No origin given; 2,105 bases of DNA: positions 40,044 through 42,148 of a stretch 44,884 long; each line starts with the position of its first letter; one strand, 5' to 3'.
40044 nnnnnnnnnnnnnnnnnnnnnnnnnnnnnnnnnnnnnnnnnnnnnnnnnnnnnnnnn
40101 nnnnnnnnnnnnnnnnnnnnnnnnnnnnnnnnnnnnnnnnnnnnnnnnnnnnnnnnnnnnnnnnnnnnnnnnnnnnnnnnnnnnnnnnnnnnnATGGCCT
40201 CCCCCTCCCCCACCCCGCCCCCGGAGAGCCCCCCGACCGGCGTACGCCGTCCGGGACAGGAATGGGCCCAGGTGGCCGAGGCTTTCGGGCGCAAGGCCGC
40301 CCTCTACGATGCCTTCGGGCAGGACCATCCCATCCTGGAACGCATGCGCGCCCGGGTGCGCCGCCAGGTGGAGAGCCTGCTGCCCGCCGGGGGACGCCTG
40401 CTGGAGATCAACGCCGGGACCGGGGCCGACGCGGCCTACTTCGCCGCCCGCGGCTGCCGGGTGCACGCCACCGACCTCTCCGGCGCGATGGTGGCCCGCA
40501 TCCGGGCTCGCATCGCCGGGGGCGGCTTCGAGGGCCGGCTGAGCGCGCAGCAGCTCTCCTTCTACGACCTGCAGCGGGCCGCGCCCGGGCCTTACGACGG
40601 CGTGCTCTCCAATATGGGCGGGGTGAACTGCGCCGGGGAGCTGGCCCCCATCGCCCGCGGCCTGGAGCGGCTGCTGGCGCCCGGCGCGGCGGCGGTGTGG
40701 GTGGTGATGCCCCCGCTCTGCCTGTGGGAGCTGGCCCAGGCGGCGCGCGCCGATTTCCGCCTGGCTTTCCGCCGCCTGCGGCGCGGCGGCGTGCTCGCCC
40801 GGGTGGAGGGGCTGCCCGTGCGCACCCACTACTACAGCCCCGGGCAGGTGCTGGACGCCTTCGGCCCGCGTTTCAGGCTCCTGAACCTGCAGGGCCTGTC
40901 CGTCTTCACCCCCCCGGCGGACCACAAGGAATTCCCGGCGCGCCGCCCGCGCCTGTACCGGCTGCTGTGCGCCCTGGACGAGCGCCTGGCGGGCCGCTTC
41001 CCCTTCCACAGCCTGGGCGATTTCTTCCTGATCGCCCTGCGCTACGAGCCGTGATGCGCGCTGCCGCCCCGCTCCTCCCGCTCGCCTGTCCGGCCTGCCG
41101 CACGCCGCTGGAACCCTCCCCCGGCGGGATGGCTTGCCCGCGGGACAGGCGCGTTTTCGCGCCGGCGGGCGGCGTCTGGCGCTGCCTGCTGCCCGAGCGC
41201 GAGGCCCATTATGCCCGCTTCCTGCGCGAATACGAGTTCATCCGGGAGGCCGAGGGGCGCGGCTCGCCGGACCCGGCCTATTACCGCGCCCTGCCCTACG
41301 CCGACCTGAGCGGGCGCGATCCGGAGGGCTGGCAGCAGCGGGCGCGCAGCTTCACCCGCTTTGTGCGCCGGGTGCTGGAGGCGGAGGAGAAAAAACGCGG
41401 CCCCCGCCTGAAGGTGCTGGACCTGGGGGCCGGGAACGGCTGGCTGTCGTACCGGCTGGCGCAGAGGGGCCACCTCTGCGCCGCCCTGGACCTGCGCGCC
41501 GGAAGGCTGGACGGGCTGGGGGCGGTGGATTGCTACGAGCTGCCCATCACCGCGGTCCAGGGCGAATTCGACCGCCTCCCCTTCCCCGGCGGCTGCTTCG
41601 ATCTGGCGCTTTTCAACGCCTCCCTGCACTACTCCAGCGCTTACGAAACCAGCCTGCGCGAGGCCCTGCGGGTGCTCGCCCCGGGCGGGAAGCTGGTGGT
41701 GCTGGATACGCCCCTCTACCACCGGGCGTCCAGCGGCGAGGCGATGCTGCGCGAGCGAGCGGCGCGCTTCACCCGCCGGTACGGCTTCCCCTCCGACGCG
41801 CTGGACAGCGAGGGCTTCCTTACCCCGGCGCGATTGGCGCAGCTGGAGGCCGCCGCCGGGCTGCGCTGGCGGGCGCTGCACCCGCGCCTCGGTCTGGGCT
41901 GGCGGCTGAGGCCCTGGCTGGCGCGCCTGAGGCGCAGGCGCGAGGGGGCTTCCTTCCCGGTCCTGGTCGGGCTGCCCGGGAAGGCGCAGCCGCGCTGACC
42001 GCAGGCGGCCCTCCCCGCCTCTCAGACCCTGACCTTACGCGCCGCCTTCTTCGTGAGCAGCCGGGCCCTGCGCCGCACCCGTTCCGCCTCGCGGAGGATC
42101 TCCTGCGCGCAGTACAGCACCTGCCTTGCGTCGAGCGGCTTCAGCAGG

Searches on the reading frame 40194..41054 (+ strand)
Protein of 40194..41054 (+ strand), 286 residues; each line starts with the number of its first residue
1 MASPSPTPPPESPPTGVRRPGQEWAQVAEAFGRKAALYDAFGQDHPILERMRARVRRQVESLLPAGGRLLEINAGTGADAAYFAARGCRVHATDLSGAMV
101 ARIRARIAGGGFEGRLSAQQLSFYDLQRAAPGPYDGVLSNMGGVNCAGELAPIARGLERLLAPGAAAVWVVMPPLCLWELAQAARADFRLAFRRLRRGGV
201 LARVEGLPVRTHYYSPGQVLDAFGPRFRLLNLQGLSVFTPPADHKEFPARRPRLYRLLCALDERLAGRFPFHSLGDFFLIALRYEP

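Call 4: search_protein_families(library=pfam, proteins=[window:40194-41054:+], max_evalue=0.01)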
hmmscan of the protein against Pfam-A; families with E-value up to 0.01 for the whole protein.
window:40194-41054:+ (286 aa): 5 families
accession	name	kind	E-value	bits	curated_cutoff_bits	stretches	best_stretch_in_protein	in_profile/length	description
PF13649.12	Methyltransf_25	-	6.2e-09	36.9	27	1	70-164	2-96/97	Methyltransferase domain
PF08242.18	Methyltransf_12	-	1.5e-07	32.5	30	1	70-165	1-96/98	Methyltransferase domain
PF08241.18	Methyltransf_11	-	1e-06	29.7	21.2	1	70-166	1-92/95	Methyltransferase domain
PF13489.12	Methyltransf_23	-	7.3e-06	26.2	27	1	49-140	3-88/164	Methyltransferase domain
PF06080.18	DUF938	-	0.0059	16.8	27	1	49-86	8-46/202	Protein of unknown function (DUF938)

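Call 5: search_protein_families(library=ncbifam, proteins=[window:40194-41054:+], max_evalue=0.01)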
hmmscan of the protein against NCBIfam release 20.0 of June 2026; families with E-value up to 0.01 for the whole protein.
window:40194-41054:+ (286 aa): 7 families
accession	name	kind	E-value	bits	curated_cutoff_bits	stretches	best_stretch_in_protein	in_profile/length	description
NF043040.1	corrin_prot_MT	hypoth_equivalog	1.2e-11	44.5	180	1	54-141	29-118/216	corrinoid protein-associated methyltransferase CpaM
NF007610.0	PRK10258.1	equivalog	2.4e-07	30.3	342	1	26-186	8-155/251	malonyl-ACP O-methyltransferase BioC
TIGR02021.1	BchM-ChlM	equivalog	3.6e-06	26.6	158.9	1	53-139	42-124/218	magnesium protoporphyrin IX methyltransferase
NF041820.1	daptide_MTase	equivalog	7e-06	25.7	175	1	47-109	18-80/243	daptide-type RiPP biosynthesis methyltransferase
NF045649.1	2X_seleno_MduS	exception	2.7e-05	23.3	380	1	68-171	44-149/338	methyltransferase domain-containing selenoprotein MduS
NF001241.0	PRK00216.1-2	equivalog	4.7e-05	23.1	327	1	27-106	13-92/231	demethylmenaquinone methyltransferase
NF008264.0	PRK11036.1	equivalog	0.0087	15.5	366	0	68-131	47-110/261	tRNA uridine 5-oxyacetic acid(34) methyltransferase CmoM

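Call 27: search_solved_structures(query=window:40194-41054:+, max_evalue=0.01)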
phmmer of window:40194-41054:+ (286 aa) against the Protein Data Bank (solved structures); distinct sequences matched with E-value up to 0.01: 6.
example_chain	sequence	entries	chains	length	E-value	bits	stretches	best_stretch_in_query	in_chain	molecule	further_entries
9sot_A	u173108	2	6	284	0.00014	24.8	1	34-108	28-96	Class I SAM-dependent methyltransferase | Methyltransferase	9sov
9gdj_A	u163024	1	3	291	0.00017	24.5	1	68-165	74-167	Methyltransferase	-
6uk5_A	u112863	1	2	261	0.00019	24.4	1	53-167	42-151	CalS10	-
9ri2_A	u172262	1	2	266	0.0022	20.9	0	68-168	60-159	Methyltransferase, putative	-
2i6g_A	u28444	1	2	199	0.0034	20.3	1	63-165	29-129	Putative methyltransferase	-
9h04_A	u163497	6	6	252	0.0077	19.1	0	66-173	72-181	Methyltransferase domain-containing protein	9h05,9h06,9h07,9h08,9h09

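Call 72: search_protein_families(library=padloc, proteins=[window:40194-41054:+], max_evalue=0.001)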
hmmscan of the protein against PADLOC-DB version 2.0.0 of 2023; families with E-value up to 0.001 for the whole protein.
window:40194-41054:+ (286 aa): 1 family
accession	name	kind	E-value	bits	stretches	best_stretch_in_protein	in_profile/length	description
PDLC04134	mad2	-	2.7e-13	47.6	1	44-212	272-430/492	mads_2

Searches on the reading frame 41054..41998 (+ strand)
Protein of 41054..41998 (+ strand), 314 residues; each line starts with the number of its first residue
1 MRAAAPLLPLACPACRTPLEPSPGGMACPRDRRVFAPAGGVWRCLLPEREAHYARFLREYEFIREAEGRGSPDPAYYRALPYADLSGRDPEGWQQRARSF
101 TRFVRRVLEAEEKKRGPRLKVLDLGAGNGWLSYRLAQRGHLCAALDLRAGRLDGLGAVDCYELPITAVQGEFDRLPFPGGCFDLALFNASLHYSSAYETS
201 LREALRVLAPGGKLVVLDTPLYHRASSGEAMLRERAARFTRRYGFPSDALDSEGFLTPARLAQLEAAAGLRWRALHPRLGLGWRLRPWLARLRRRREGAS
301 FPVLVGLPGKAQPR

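Call 4: search_protein_families(library=pfam, proteins=[window:41054-41998:+], max_evalue=0.01)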
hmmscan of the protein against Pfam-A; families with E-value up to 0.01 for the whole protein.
window:41054-41998:+ (314 aa): 9 families
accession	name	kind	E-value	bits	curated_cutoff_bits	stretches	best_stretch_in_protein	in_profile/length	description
PF08241.18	Methyltransf_11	-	4.1e-15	56.6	21.2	1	122-216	1-95/95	Methyltransferase domain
PF13649.12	Methyltransf_25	-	3.3e-13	50.6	27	1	121-212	1-97/97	Methyltransferase domain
PF13847.12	Methyltransf_31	-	1.4e-09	38.3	27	1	166-219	57-112/145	Methyltransferase domain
PF13489.12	Methyltransf_23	-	5.2e-09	36.5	27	1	94-235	3-124/164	Methyltransferase domain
PF01209.24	Ubie_methyltran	-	1.3e-06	28.3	20.1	1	117-219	49-154/233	ubiE/COQ5 methyltransferase family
PF08242.18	Methyltransf_12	-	0.00026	22.1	30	1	122-214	1-98/98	Methyltransferase domain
PF03966.22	Trm112p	-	0.00037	20.8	22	1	10-35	8-35/40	Trm112p-like protein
PF05148.21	Methyltransf_8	-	0.0065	16.8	27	0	113-232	68-170/219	Hypothetical methyltransferase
PF03141.22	Methyltransf_29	-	0.0078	15.3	23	1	121-230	121-231/506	Putative S-adenosyl-L-methionine-dependent methyltransferase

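Call 5: search_protein_families(library=ncbifam, proteins=[window:41054-41998:+], max_evalue=0.01)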
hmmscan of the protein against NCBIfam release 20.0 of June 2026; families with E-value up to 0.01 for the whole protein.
window:41054-41998:+ (314 aa): 28 families (the best 25 are shown)
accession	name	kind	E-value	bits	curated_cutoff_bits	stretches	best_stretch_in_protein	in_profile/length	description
NF045667.1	MTase_DVU1556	equivalog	1.2e-13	51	155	1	114-231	19-132/213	DVU_1556 family methyltransferase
NF001241.0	PRK00216.1-2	equivalog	4.5e-11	42.8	327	1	111-217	45-148/231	demethylmenaquinone methyltransferase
NF007610.0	PRK10258.1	equivalog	4.1e-09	36.1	342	1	119-215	44-137/251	malonyl-ACP O-methyltransferase BioC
TIGR02072.1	BioC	equivalog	3.7e-08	33.5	184.95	1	116-215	33-131/244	malonyl-ACP O-methyltransferase BioC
TIGR01934.1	MenG_MenH_UbiE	subfamily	4.5e-08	32.7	158.35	1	117-219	39-144/223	ubiquinone/menaquinone biosynthesis methyltransferase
NF001240.0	PRK00216.1-1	equivalog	3.8e-07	29.4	378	1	119-218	65-170/251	bifunctional demethylmenaquinone methyltransferase/2-methoxy-6-polyprenyl-1,4-benzoquinol methylase UbiE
NF041675.1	sarc_dimgly_tmase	equivalog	4e-07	30.2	550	1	102-218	52-171/278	sarcosine/dimethylglycine N-methyltransferase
NF043040.1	corrin_prot_MT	hypoth_equivalog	4.6e-07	29.5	180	1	115-219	40-150/216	corrinoid protein-associated methyltransferase CpaM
NF041537.1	ArsM_AhpD_UU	exception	9.1e-07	28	510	1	120-223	79-187/345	arsenite methyltransferase/AhpD domain selenoprotein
NF047649.1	MTase_UXPK_star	exception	2.6e-06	26.7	460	1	121-221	81-186/283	methyltransferase/UXPK-star double selenoprotein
NF001242.0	PRK00216.1-3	equivalog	2.7e-06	27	351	1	109-218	62-177/258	bifunctional demethylmenaquinone methyltransferase/2-methoxy-6-polyprenyl-1,4-benzoquinol methylase UbiE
NF004452.0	PRK05785.1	equivalog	2.8e-06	27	207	1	116-207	50-136/228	hypothetical protein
NF052510.1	methyltran_MpqE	exception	7.2e-06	25.6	335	1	117-218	46-153/234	methyl-plastoquinone biosynthesis methyltransferase MpqE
NF041255.1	mycofact_MftM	equivalog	1.4e-05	24.6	200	1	120-207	142-232/289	mycofactocin oligosaccharide methyltransferase MftM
NF001244.0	PRK00216.1-5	equivalog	1.6e-05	24.4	216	1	114-219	50-156/236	bifunctional demethylmenaquinone methyltransferase/2-methoxy-6-polyprenyl-1,4-benzoquinol methylase UbiE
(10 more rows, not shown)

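Call 28: search_solved_structures(query=window:41054-41998:+, max_evalue=0.0001)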
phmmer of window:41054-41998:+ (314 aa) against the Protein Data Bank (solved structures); distinct sequences matched with E-value up to 0.0001: 6.
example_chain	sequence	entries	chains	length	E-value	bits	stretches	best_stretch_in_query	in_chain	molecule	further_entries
2yqz_A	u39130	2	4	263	2.8e-06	30.1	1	115-278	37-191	Hypothetical protein TTHA0223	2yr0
3bkw_A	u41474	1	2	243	2.9e-06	30.1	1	119-224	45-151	S-adenosylmethionine dependent methyltransferase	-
5gm1_A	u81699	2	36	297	1.7e-05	27.6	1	98-262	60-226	O-methylransferase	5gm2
2gs9_A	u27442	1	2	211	2.7e-05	26.9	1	118-218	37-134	Hypothetical protein TT1324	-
4pne_A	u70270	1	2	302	3.1e-05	26.7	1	91-219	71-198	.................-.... protein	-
3e8s_A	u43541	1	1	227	4.7e-05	26.1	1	120-218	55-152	Putative SAM Dependent Methyltransferase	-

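Call 72: search_protein_families(library=padloc, proteins=[window:41054-41998:+], max_evalue=0.001)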
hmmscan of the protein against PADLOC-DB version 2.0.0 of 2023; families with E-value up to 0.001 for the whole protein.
window:41054-41998:+ (314 aa): 1 family
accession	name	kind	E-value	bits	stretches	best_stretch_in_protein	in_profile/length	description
PDLC04134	mad2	-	6.8e-16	56.1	1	83-233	262-411/492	mads_2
